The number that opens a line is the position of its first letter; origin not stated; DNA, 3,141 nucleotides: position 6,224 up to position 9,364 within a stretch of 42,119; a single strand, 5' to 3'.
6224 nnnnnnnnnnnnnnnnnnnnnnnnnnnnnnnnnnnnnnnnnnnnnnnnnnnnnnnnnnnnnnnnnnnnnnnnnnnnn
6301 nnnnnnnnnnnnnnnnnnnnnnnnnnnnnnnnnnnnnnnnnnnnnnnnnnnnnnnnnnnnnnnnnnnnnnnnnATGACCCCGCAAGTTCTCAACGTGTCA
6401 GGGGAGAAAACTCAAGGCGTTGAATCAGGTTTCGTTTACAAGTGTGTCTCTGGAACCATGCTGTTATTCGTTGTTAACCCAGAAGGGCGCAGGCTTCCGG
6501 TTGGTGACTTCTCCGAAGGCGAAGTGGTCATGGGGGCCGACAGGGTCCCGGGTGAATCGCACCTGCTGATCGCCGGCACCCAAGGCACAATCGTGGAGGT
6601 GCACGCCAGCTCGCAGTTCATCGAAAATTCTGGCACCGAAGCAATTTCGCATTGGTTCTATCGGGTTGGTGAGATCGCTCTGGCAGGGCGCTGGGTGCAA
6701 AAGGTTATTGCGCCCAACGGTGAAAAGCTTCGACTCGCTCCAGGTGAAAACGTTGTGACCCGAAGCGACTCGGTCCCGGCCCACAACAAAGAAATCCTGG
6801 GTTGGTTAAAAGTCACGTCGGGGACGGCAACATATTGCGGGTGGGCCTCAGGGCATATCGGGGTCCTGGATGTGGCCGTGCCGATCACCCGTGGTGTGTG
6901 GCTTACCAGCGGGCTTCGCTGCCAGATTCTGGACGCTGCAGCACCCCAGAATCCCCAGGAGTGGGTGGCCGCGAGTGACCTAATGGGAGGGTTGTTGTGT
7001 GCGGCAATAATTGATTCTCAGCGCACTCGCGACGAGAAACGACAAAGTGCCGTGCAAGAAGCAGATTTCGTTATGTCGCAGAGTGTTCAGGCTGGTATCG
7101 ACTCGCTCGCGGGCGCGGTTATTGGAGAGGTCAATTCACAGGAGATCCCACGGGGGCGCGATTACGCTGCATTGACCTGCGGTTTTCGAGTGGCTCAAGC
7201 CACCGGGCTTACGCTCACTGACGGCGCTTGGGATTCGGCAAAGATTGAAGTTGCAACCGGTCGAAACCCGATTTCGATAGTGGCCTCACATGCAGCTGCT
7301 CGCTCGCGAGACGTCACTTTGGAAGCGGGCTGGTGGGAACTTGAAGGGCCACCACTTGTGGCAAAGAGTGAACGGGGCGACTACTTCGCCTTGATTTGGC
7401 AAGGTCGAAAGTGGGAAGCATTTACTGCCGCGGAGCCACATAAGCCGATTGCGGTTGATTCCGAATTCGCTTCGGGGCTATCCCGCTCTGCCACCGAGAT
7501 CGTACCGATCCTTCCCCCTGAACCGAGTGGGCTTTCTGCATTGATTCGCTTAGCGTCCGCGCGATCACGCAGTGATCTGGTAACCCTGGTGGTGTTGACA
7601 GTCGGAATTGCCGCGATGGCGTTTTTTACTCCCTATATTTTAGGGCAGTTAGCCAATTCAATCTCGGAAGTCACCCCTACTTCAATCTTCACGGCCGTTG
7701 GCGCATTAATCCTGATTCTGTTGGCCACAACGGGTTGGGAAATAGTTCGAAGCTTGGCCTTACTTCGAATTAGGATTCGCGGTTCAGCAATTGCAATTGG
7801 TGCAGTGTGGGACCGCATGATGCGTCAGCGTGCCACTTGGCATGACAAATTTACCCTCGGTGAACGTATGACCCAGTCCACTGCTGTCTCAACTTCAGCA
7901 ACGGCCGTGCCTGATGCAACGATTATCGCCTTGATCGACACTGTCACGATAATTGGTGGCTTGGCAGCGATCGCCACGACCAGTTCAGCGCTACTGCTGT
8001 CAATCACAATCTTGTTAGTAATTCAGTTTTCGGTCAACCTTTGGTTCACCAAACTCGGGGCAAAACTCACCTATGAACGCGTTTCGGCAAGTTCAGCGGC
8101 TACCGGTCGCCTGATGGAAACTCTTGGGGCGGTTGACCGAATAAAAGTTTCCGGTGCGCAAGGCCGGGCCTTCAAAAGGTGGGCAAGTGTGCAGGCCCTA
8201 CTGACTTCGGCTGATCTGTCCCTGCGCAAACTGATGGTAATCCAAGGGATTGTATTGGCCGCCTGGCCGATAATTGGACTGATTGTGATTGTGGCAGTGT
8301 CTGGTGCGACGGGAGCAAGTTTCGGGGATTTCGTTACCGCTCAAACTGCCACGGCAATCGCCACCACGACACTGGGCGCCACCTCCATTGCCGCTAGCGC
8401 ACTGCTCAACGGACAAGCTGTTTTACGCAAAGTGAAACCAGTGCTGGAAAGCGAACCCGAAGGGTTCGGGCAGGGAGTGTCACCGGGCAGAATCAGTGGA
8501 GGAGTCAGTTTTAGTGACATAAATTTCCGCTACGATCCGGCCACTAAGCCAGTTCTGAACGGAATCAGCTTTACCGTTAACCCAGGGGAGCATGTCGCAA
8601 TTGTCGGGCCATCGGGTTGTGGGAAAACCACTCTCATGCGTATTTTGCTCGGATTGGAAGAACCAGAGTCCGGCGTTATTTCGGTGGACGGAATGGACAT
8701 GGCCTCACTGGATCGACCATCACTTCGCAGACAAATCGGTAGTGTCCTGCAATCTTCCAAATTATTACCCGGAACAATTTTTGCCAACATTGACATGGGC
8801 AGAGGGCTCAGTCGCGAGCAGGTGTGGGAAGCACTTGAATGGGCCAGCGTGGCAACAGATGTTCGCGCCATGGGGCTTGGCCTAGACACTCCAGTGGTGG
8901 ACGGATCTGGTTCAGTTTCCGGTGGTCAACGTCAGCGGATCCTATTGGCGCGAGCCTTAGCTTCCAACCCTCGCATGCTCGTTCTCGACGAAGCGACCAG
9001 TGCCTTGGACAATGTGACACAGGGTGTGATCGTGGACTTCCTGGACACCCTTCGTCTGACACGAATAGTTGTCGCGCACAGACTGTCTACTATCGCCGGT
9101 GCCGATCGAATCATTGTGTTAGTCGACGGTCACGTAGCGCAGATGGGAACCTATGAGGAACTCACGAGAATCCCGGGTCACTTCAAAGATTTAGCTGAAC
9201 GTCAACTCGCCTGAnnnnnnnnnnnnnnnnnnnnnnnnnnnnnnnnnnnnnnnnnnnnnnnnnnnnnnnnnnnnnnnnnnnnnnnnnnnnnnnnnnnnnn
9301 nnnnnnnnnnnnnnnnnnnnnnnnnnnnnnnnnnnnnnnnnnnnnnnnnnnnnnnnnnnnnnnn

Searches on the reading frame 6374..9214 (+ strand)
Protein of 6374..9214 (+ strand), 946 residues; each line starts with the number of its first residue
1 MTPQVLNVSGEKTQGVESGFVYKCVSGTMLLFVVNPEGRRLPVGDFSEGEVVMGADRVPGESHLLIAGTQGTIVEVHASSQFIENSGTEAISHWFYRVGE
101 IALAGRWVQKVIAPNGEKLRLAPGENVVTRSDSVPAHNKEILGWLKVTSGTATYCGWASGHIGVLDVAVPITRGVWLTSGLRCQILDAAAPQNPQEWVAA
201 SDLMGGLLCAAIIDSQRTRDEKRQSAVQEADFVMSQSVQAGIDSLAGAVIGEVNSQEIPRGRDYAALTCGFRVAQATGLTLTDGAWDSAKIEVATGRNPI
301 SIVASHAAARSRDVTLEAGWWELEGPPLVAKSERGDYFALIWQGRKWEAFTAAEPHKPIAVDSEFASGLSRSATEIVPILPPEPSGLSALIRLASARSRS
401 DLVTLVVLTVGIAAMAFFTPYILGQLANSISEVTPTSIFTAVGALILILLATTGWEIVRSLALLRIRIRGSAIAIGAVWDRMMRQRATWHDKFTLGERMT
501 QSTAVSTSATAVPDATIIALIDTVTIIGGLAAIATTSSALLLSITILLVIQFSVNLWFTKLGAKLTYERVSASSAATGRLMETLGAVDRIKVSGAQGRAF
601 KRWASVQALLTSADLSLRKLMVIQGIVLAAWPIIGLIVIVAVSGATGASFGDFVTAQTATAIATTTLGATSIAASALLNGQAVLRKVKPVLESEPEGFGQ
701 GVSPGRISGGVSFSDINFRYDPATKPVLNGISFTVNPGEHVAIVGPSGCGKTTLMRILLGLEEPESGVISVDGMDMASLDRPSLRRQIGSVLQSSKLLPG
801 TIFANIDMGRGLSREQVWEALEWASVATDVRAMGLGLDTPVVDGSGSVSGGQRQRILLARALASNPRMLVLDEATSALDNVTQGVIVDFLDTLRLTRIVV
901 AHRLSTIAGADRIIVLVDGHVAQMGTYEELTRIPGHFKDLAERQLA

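Call 5: search_protein_families(library=pfam, proteins=[window:6374-9214:+], max_evalue=0.01)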
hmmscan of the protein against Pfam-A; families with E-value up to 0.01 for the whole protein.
window:6374-9214:+ (946 aa): 5 families
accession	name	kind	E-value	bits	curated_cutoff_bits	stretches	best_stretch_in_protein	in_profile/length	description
PF00005.33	ABC_tran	-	5.4e-34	118.2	25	1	728-876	1-137/137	ABC transporter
PF00664.28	ABC_membrane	-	1.7e-10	41.5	28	1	405-654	4-261/274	ABC transporter transmembrane region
PF02463.25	SMC_N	-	5.1e-05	23.2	40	0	847-915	136-210/220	RecF/RecN/SMC N terminal domain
PF13401.12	AAA_22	-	7.6e-05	23.5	27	1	740-829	7-83/130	AAA domain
PF13191.12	AAA_16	-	8.5e-05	23.6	32.6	1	737-895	24-161/167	AAA ATPase domain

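Call 6: search_protein_families(library=ncbifam, proteins=[window:6374-9214:+], max_evalue=0.01)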
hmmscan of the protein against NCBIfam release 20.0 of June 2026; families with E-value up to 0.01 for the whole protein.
window:6374-9214:+ (946 aa): 187 families (the best 25 are shown)
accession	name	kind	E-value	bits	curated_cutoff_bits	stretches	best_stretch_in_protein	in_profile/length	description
TIGR03797.1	NHLM_micro_ABC2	equivalog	1.8e-156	522.5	709.4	1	273-945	11-686/686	NHLP bacteriocin export ABC transporter permease/ATPase subunit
TIGR03796.1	NHLM_micro_ABC1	equivalog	1.3e-74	251.7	853.3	1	441-940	196-708/710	NHLP family bacteriocin export ABC transporter peptidase/permease/ATPase subunit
TIGR02203.1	MsbA_lipidA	equivalog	5e-74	249.8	602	1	399-944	13-569/572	lipid A export permease/ATP-binding protein MsbA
TIGR03375.1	type_I_sec_LssB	subfamily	8.6e-73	245.8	693.1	1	514-929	263-687/696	type I secretion system permease/ATPase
TIGR01846.1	type_I_sec_HlyB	subfamily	9.5e-71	239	725.55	1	396-944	135-692/694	type I secretion system permease/ATPase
TIGR02204.1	MsbA_rel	hypoth_equivalog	5.3e-66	223.5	780.4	1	418-944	36-575/576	ABC transporter, permease/ATP-binding protein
NF010178.0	PRK13657.1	equivalog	3.1e-63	214.1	733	1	399-944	18-570/588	glucan ABC transporter ATP-binding protein/ permease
TIGR00958.1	3a01208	subfamily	3.4e-60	204.1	874.6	1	390-940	152-710/711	antigen peptide transporter 2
NF045513.1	HepA_fam_ABC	equivalog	2.7e-59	201.2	725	1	478-937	134-602/610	heterocyst formation ABC transporter subunit HepA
TIGR01193.1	bacteriocin_ABC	subfamily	3.4e-55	187.8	523.85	1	496-941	253-706/708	peptide cleavage/export ABC transporter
TIGR01192.1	chvA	subfamily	8.8e-54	183.1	585.4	1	706-942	330-568/585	glucan export ABC transporter ATP-binding protein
TIGR02868.1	CydC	equivalog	3e-52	178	329.05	1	477-903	91-529/530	thiol reductant ABC exporter subunit CydC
NF008381.0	PRK11176.1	equivalog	8.3e-51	173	867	1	477-945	103-580/582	lipid A ABC transporter ATP-binding protein/permease MsbA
NF052233.1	CphA_assoc_ABC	equivalog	8.3e-49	166.6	880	1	700-944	498-743/766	cyanophycin metabolism-associated ABC transporter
TIGR02857.1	CydD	equivalog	9.7e-49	166.7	435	1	409-916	16-529/529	thiol reductant ABC exporter subunit CydD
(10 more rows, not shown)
